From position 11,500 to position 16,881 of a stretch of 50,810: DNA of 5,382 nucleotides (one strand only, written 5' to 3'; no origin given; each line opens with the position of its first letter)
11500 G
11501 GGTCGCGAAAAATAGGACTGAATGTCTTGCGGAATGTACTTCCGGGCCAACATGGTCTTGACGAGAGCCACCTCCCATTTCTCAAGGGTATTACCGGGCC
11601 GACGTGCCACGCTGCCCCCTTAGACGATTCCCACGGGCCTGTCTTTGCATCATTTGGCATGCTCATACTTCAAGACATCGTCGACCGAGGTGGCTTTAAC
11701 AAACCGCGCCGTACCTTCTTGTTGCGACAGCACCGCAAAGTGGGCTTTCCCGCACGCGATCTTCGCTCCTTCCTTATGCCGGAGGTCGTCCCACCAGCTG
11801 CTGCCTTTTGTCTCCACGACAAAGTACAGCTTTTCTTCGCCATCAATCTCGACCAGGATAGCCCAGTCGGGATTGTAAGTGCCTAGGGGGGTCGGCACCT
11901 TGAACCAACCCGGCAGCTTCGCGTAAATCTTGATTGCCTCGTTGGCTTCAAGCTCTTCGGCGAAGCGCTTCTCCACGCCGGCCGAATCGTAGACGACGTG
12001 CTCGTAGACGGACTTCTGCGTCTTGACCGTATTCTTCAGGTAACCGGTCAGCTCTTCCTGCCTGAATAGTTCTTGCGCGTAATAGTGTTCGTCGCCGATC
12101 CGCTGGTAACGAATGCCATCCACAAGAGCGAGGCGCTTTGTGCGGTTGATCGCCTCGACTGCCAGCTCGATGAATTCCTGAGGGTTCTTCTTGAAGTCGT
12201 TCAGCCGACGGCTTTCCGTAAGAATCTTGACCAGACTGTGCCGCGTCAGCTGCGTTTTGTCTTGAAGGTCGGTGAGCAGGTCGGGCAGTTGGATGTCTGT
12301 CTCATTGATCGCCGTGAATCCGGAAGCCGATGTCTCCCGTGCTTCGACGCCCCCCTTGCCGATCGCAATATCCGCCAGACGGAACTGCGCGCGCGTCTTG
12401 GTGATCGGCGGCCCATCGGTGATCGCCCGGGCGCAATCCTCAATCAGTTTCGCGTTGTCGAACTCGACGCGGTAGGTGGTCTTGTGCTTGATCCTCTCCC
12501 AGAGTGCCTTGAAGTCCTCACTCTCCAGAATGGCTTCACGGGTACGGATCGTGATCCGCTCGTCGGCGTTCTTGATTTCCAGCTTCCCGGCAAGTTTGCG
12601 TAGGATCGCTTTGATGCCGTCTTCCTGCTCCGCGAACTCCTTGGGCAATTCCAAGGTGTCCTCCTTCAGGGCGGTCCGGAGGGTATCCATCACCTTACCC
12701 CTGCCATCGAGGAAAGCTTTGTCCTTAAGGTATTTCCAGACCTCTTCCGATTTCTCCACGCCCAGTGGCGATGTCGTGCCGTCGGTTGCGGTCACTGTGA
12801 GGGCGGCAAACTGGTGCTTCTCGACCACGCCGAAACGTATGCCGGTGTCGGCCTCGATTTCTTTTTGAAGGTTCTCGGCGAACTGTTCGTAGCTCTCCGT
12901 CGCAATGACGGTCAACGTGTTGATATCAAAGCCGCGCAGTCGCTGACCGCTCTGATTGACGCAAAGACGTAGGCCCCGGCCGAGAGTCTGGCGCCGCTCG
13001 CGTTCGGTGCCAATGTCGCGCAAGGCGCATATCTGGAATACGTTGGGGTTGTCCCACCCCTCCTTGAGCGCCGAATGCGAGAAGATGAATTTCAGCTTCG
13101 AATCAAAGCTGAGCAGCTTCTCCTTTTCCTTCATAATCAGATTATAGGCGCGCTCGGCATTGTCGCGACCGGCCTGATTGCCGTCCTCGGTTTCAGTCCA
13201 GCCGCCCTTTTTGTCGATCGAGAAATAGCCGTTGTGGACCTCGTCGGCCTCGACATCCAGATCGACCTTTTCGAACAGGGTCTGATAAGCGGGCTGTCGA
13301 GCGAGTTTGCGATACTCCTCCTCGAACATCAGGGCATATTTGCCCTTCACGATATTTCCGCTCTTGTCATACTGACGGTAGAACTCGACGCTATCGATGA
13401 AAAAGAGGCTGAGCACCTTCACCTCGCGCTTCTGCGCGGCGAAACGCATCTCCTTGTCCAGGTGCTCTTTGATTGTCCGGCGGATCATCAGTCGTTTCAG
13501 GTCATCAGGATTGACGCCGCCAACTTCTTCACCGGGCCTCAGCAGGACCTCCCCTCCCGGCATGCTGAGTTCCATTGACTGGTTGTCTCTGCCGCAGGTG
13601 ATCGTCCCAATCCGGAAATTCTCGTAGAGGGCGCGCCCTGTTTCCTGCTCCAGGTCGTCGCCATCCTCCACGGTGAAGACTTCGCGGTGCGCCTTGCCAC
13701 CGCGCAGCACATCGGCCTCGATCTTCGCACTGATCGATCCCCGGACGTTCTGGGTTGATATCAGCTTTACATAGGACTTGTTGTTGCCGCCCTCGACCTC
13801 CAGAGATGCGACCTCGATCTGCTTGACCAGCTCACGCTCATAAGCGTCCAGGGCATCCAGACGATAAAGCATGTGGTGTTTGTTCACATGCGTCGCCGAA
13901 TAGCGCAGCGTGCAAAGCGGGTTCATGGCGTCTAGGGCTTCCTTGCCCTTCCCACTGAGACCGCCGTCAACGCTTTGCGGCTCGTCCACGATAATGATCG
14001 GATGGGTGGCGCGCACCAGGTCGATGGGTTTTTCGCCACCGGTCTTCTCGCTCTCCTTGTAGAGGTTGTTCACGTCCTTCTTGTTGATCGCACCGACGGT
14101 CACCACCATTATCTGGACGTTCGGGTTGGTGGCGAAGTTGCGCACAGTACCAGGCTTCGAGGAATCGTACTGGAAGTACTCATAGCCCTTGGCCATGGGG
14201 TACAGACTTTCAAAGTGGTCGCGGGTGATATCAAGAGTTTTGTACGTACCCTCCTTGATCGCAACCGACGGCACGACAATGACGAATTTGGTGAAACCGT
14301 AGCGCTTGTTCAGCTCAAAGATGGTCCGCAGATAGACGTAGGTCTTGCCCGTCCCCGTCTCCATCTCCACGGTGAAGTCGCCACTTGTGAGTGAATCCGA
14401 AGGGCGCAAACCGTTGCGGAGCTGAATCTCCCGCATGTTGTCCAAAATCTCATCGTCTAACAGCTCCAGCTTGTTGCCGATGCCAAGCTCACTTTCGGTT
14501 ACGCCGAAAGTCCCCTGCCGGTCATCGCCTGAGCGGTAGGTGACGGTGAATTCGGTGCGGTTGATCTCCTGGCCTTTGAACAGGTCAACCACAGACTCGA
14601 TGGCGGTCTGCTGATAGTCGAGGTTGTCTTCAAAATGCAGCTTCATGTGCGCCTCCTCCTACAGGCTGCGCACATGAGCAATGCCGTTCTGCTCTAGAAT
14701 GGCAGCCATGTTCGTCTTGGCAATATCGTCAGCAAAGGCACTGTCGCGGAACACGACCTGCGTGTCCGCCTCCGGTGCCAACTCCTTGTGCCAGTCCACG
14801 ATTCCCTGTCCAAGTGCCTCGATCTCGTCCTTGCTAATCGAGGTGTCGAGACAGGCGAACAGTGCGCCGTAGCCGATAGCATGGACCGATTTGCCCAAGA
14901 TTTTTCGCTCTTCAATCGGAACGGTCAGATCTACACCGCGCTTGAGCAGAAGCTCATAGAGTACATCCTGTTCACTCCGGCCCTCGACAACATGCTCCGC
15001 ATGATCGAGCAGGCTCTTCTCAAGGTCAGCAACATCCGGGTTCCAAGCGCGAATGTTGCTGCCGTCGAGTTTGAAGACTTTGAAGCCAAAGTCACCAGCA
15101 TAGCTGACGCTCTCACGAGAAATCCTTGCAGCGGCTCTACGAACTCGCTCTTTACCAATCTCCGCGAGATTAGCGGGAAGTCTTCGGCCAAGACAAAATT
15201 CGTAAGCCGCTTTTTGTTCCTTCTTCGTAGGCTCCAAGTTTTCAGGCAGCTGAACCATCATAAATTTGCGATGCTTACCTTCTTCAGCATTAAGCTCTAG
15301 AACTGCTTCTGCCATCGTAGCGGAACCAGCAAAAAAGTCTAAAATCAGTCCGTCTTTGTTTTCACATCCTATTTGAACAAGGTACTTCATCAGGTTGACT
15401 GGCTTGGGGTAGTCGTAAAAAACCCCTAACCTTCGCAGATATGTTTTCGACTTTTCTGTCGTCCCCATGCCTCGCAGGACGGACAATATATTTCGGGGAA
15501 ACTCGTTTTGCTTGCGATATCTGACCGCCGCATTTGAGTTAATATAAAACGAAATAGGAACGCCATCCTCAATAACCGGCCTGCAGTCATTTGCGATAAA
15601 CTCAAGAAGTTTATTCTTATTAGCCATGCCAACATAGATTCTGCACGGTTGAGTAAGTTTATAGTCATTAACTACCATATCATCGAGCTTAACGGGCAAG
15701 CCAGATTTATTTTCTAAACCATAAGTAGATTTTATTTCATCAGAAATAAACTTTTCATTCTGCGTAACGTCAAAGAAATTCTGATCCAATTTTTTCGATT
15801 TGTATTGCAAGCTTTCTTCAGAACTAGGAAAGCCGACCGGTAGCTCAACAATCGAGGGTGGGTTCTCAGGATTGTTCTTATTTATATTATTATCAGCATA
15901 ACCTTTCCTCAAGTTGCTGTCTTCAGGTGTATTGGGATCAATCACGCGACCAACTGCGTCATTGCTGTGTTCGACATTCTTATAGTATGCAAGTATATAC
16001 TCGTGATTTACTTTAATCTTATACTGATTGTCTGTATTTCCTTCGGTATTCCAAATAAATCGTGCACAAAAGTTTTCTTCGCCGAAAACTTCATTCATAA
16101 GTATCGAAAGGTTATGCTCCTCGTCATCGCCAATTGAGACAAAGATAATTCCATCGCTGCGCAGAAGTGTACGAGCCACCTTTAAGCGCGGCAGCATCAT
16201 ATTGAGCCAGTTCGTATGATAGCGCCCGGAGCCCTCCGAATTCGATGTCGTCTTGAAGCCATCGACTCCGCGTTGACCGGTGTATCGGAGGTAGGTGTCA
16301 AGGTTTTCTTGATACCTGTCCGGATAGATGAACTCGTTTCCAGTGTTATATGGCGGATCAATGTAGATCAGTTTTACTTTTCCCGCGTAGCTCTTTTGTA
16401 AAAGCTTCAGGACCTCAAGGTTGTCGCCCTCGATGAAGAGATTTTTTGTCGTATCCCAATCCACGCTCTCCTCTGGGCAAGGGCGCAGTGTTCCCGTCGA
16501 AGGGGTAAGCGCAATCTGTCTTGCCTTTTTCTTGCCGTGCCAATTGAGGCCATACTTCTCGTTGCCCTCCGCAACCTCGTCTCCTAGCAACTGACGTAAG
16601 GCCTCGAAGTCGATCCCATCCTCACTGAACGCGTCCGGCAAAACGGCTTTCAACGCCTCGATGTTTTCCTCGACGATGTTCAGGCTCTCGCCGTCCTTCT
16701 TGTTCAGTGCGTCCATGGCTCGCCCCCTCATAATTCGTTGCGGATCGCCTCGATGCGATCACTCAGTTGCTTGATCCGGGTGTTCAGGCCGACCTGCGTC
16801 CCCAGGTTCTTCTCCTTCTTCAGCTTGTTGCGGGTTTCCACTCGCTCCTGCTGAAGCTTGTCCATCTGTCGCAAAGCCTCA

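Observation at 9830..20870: Seven-gene operon: Type III RM core flanked by SNF2 helicase, DUF4391-like, DUF3644-like and PRTase genes under an RHH protein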

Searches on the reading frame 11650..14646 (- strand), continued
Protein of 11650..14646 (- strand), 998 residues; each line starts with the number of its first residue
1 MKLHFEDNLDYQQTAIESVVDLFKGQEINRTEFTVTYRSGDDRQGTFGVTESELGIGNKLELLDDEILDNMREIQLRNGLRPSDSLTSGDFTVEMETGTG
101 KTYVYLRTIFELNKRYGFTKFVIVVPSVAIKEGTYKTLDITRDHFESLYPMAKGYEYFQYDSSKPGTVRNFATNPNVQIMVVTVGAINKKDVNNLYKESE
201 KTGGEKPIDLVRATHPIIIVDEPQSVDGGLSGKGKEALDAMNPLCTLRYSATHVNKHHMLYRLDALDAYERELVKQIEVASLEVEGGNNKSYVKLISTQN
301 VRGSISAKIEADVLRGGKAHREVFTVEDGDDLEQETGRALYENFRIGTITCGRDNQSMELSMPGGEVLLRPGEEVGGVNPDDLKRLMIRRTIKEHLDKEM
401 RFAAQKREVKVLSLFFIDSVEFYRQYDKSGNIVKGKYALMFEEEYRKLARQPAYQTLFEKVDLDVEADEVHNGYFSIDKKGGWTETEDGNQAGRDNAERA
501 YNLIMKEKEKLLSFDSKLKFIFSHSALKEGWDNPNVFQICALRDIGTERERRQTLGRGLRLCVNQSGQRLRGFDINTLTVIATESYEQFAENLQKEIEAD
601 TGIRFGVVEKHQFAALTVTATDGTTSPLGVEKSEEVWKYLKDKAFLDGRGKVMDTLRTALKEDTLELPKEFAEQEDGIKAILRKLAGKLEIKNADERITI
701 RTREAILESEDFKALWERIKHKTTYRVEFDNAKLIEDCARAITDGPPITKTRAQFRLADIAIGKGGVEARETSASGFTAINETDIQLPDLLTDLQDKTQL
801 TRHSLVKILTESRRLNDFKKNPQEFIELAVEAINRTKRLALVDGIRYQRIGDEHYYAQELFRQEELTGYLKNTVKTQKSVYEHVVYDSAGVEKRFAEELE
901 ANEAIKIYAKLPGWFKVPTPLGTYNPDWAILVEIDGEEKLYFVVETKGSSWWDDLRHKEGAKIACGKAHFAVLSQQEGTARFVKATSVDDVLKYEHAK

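Call 66: get_annotated_region(hit=H83, flank=8500)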
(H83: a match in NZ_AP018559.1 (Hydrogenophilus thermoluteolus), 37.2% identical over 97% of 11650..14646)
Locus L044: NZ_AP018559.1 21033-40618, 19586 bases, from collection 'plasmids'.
description: Hydrogenophilus thermoluteolus strain TH-1 plasmid pTH1, complete sequence
organism: Hydrogenophilus thermoluteolus (NCBI taxid 297)
taxonomy: Bacteria; Pseudomonadota; Hydrogenophilia; Hydrogenophilales; Hydrogenophilaceae; Hydrogenophilus; Hydrogenophilus thermoluteolus
host: -; source: -; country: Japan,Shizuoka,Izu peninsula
typing (MOB-suite, as given by PLSDB): mobilizable; relaxase MOBP
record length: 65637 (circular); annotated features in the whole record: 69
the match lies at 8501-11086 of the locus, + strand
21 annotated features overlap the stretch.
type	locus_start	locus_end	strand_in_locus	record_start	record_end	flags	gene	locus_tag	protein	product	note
CDS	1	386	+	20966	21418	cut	-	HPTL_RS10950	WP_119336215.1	PIN domain-containing protein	-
CDS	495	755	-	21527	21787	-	-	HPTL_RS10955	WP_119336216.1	ribbon-helix-helix protein, CopG family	GO:0006355 - regulation of DNA-templated transcription [Evidence IEA]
CDS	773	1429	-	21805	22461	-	-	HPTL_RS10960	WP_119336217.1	AAA family ATPase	-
CDS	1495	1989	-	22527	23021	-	-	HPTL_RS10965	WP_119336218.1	RES domain-containing protein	-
CDS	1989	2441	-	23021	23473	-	-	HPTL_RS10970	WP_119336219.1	antitoxin Xre/MbcA/ParS toxin-binding domain-containing protein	-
CDS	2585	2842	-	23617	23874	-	-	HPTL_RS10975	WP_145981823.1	cryptic plasmid protein A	-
CDS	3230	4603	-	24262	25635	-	-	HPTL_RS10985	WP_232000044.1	IS701 family transposase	-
CDS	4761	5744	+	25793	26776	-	-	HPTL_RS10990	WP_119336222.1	IS5 family transposase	-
CDS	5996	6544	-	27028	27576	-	-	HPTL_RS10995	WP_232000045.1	hypothetical protein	-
CDS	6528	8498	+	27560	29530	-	-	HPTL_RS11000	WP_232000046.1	site-specific DNA-methyltransferase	GO:0006306 - DNA methylation [Evidence IEA]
CDS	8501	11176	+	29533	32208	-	-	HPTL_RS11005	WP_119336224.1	DEAD/DEAH box helicase family protein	-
CDS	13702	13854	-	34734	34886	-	-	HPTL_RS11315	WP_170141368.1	hypothetical protein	-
CDS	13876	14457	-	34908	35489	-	-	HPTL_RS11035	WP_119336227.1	HupE/UreJ family protein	-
CDS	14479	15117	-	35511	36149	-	ureG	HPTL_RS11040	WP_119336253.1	urease accessory protein UreG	GO:0019627 - urea metabolic process [Evidence IEA]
CDS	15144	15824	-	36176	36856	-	-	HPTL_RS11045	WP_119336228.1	urease accessory protein UreF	-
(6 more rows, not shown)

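Call 67: get_annotated_region(hit=H85, flank=8500)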
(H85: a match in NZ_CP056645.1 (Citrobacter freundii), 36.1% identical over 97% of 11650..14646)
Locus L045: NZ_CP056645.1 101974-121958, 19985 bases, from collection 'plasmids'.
description: Citrobacter freundii strain RHBSTW-00267 plasmid pRHBSTW-00267_2, complete sequence
organism: Citrobacter freundii (NCBI taxid 546)
taxonomy: Bacteria; Pseudomonadota; Gammaproteobacteria; Enterobacterales; Enterobacteriaceae; Citrobacter; Citrobacter freundii
host: -; source: culture,Freshwater sample from downstream of wastewater treatment plant; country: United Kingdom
typing (MOB-suite, as given by PLSDB): non-mobilizable; replicon Col(VCM04)
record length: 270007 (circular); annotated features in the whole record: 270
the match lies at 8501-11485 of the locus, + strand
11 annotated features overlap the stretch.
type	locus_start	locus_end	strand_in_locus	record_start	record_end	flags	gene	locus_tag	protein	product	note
CDS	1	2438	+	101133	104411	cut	-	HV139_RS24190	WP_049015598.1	helicase-related protein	-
CDS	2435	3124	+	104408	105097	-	-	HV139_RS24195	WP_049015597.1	DUF4391 domain-containing protein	-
CDS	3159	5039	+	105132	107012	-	-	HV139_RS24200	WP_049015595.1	ATP-dependent endonuclease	-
CDS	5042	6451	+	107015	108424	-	-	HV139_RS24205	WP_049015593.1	DUF2130 domain-containing protein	-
CDS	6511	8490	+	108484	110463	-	-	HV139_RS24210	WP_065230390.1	site-specific DNA-methyltransferase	GO:0006306 - obsolete DNA methylation [Evidence IEA]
CDS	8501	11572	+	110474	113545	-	-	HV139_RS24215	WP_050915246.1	DEAD/DEAH box helicase family protein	-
CDS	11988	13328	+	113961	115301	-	-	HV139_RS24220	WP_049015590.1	DUF262 domain-containing protein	-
CDS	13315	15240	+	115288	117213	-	-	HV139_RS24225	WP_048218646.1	DUF262 domain-containing protein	-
CDS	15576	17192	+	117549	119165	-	abpA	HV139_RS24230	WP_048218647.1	anti-bacteriophage protein AbpA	-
CDS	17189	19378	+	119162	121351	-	-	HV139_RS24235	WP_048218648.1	DEAD/DEAH box helicase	-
CDS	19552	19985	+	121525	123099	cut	-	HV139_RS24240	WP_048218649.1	glycosyltransferase family 9 protein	-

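Call 68: get_annotated_region(hit=H59, flank=8500)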
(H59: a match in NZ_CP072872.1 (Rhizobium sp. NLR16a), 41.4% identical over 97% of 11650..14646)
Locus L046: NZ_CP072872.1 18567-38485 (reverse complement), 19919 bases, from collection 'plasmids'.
description: Rhizobium sp. NLR16a plasmid p7, complete sequence
organism: Rhizobium sp. NLR16a (NCBI taxid 2731112)
taxonomy: Bacteria; Pseudomonadota; Alphaproteobacteria; Hyphomicrobiales; Rhizobiaceae; Rhizobium; Rhizobium sp. NLR16a
host: -; source: lentil; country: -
typing (MOB-suite, as given by PLSDB): conjugative; relaxase MOBP; mating-pair formation MPF_T
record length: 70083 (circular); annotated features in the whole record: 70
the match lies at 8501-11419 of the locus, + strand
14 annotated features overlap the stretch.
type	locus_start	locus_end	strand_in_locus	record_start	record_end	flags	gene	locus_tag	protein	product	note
CDS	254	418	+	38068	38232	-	-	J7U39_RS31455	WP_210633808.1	hypothetical protein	-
CDS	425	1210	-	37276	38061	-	-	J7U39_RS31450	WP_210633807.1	NYN domain-containing protein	-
CDS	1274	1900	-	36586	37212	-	-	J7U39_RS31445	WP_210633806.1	recombinase family protein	GO:0006310 - DNA recombination [Evidence IEA]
CDS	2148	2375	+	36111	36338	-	-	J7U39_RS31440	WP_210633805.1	helix-turn-helix domain-containing protein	-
CDS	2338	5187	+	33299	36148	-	-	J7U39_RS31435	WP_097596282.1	SNF2-related protein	-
CDS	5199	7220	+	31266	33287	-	-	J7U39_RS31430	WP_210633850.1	site-specific DNA-methyltransferase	GO:0006306 - obsolete DNA methylation [Evidence IEA]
CDS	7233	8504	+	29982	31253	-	-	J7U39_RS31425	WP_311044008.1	DUF262 domain-containing protein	-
CDS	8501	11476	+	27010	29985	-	-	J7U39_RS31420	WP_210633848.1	DEAD/DEAH box helicase family protein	-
CDS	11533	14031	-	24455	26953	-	-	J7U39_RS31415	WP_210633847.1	AAA family ATPase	GO:0006302 - double-strand break repair [Evidence IEA]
CDS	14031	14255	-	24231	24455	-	-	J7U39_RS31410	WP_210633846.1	hypothetical protein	-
CDS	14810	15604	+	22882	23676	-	-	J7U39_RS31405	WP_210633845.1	hypothetical protein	-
CDS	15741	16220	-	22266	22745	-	-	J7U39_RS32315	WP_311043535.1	hypothetical protein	-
CDS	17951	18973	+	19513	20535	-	-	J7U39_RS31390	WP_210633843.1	dienelactone hydrolase-related enzyme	-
CDS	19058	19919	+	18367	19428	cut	ligD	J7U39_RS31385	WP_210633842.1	non-homologous end-joining DNA ligase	GO:0006310 - DNA recombination [Evidence IEA]; GO:0006281 - DNA repair [Evidence IEA]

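Call 73: find_related_loci(query=A3, collection=metagenome_contigs, flank=10000)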
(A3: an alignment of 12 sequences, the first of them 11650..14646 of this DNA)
Query A3 (998 aa) in metagenome_contigs; peptide patterns used: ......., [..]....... (x = any residue, [..] = any of these).
600 stretches matched a pattern (row limit reached: there are more); 593 encode a relative of the query (tblastn E <= 1e-3); the best 80 are kept; 80 distinct loci.
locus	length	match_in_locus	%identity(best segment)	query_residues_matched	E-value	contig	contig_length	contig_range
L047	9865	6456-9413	70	1-992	0e+0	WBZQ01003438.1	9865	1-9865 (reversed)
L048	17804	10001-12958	69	1-992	0e+0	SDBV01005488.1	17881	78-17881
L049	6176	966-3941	69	1-994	0e+0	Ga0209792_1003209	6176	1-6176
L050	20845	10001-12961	68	1-992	0e+0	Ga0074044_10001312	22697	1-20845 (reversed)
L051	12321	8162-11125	68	1-992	0e+0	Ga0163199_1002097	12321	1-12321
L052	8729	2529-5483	67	1-991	0e+0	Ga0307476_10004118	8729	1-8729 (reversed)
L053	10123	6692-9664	68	1-992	0e+0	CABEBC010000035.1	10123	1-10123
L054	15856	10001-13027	66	1-992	0e+0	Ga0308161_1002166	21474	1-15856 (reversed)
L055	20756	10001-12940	68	1-992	0e+0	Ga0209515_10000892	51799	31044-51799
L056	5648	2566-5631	64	1-992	0e+0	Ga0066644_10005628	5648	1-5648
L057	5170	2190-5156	66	1-992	0e+0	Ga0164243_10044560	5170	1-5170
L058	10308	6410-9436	63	1-992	0e+0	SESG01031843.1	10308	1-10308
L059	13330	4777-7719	65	12-992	0e+0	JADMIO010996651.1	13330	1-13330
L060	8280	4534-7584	62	1-998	0e+0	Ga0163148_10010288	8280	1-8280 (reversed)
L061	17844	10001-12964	62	1-992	0e+0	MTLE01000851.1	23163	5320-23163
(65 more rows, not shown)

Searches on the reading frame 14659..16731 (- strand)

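Call 3: search_protein_families(library=pfam, proteins=[window:14659-16731:-], max_evalue=0.01)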
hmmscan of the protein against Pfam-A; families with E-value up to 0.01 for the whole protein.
window:14659-16731:- (690 aa): 2 families
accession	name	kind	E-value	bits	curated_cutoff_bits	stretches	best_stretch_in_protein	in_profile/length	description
PF01555.25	N6_N4_Mtase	-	2.7e-28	99.9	26.7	1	119-482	1-204/221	DNA methylase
PF03602.21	Cons_hypoth95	-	0.0082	16.3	24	0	109-132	103-127/182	Conserved hypothetical protein 95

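Call 4: search_protein_families(library=padloc, proteins=[window:14659-16731:-], max_evalue=0.01)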
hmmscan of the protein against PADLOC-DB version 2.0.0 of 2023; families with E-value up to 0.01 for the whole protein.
window:14659-16731:- (690 aa): 26 families (the best 25 are shown)
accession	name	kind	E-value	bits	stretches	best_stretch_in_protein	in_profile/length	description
PDLC03634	MTase_III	-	8.2e-199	660.5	1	10-689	3-620/621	Type III methyltransferase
PDLC03637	MTase_III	-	8.5e-88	293.2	2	2-305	32-307/513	Type III methyltransferase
PDLC03641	MTase_III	-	6.7e-85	284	1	11-558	6-500/657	Type III methyltransferase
PDLC03644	MTase_III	-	1.4e-58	197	2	62-260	4-196/542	Type III methyltransferase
PDLC03642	MTase_III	-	4.7e-43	145.6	3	168-255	132-220/528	Type III methyltransferase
PDLC03640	MTase_III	-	5e-42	142.1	2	95-251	42-198/654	Type III methyltransferase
PDLC03635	MTase_III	-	3e-40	136.6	2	172-475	265-546/708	Type III methyltransferase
PDLC03636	MTase_III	-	6.5e-40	135.4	2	171-497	92-395/575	Type III methyltransferase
PDLC03639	MTase_III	-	3.5e-36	122.7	3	58-146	46-138/639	Type III methyltransferase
PDLC03278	MTase_II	-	4e-27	93.6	2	412-499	258-344/390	Type II methyltransferase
PDLC03354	MTase_II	-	2.8e-26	90.5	2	59-253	24-208/425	Type II methyltransferase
PDLC03646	MTase_III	-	6.8e-26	88.4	2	172-502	518-831/1057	Type III methyltransferase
PDLC03300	MTase_II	-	5e-23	79.6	2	95-254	10-165/302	Type II methyltransferase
PDLC03643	MTase_III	-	3.2e-22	77.3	2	438-498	210-269/465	Type III methyltransferase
PDLC03638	MTase_III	-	5.4e-21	72.6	2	173-477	429-653/816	Type III methyltransferase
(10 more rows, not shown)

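Call 5: search_protein_families(library=ncbifam, proteins=[window:14659-16731:-], max_evalue=0.01)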
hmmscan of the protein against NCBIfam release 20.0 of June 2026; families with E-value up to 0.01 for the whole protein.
window:14659-16731:- (690 aa): 2 families
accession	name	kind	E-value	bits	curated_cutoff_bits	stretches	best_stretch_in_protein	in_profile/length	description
NF008572.0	PRK11524.1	equivalog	2.1e-07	30.4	292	1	93-141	11-57/294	adenine-specific DNA-methyltransferase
TIGR00095.1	TIGR00095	equivalog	0.0045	16.7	117.5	0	97-132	105-138/194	16S rRNA (guanine(966)-N(2))-methyltransferase RsmD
